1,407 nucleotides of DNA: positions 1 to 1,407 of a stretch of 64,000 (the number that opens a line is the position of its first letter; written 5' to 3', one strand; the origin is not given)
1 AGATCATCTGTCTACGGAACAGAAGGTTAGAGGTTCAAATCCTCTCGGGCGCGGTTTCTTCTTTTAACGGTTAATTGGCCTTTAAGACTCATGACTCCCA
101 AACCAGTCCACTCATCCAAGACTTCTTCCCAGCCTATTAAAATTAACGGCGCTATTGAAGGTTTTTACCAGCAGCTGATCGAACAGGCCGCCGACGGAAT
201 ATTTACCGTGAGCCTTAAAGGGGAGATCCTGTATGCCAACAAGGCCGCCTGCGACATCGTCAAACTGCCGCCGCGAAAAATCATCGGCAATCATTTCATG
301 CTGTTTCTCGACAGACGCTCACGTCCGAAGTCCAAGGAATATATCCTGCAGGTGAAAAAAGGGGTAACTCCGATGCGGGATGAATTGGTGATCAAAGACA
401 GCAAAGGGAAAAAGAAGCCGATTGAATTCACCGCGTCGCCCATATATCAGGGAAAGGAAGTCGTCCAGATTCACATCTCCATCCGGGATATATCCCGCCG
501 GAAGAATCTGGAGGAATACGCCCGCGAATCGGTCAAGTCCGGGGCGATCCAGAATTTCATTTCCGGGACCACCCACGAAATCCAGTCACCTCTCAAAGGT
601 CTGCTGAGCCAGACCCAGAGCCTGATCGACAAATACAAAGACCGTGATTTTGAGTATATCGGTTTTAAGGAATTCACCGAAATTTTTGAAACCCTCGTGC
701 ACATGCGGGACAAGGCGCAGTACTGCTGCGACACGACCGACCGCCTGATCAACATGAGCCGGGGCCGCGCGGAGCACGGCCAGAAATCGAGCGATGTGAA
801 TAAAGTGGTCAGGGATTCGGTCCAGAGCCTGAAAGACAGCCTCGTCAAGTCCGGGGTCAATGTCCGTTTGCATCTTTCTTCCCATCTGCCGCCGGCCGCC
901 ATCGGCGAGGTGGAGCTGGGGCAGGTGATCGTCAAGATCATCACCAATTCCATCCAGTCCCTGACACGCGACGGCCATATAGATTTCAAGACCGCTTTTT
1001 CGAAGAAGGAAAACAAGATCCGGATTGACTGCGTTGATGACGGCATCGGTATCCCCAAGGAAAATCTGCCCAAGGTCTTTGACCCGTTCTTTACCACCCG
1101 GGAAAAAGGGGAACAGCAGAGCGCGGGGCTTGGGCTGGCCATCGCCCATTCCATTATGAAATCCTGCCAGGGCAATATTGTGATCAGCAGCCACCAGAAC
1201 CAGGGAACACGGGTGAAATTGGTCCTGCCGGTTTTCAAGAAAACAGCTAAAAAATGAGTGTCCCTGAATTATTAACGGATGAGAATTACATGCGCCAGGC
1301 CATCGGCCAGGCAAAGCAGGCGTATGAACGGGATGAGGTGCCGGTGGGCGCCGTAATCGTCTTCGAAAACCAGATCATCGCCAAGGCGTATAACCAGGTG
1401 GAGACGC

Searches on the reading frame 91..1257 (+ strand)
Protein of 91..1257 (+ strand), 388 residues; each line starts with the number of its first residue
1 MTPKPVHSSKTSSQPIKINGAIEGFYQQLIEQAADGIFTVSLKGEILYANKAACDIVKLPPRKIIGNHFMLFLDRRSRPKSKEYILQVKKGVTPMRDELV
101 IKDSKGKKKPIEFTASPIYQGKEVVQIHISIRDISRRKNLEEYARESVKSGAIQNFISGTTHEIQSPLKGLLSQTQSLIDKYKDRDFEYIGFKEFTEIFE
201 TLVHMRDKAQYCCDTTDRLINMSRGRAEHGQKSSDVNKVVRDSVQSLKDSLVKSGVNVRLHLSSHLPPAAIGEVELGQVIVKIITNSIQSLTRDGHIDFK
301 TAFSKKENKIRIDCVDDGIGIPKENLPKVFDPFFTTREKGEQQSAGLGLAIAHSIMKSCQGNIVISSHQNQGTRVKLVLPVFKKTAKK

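Call 83: find_encoding_contigs(protein=window:91-1257:+, flank=10000, max_places=2)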
Protein window:91-1257:+ (388 aa): 3 contigs read that carry it; 2 places shown.
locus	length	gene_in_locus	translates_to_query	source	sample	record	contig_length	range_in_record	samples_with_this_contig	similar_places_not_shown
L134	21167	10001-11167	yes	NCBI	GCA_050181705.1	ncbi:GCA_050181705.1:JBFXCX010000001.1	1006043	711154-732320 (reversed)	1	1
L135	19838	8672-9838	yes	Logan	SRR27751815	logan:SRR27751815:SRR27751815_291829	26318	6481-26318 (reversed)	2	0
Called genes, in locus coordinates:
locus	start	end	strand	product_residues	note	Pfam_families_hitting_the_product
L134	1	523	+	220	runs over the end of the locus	PF13489:Methyltransf_23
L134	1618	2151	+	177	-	-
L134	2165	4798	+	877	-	PF00675:Peptidase_M16, PF05193:Peptidase_M16_C, PF00675:Peptidase_M16, PF05193:Peptidase_M16_C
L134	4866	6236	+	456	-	PF00437:T2SSE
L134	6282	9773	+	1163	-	PF01882:DUF58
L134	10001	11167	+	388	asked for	PF00989:PAS, PF13188:PAS_8 (weak), PF08448:PAS_4, PF13426:PAS_9, PF02518:HATPase_c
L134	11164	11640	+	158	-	PF00383:dCMP_cyt_deam_1, PF14437:MafB19-deam, PF14439:Bd3614-deam (weak)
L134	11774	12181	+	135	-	PF00565:SNase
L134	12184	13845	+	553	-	PF05090:HTTM, PF22777:VKGC_lumenal_dom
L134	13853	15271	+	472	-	PF02585:PIG-L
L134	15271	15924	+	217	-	PF00583:Acetyltransf_1, PF13508:Acetyltransf_7 (weak), PF13673:Acetyltransf_10 (weak)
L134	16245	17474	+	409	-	PF10082:BBP2_2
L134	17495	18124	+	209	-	PF02563:Poly_export, PF10531:SLBB, PF22461:SLBB_2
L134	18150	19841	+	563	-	PF02706:Wzz, PF13807:GNVR, PF01656:CbiA, PF10609:ParA, PF13614:AAA_31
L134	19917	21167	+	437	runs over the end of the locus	PF01943:Polysacc_synt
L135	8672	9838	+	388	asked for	PF00989:PAS, PF13188:PAS_8 (weak), PF08448:PAS_4, PF13426:PAS_9, PF02518:HATPase_c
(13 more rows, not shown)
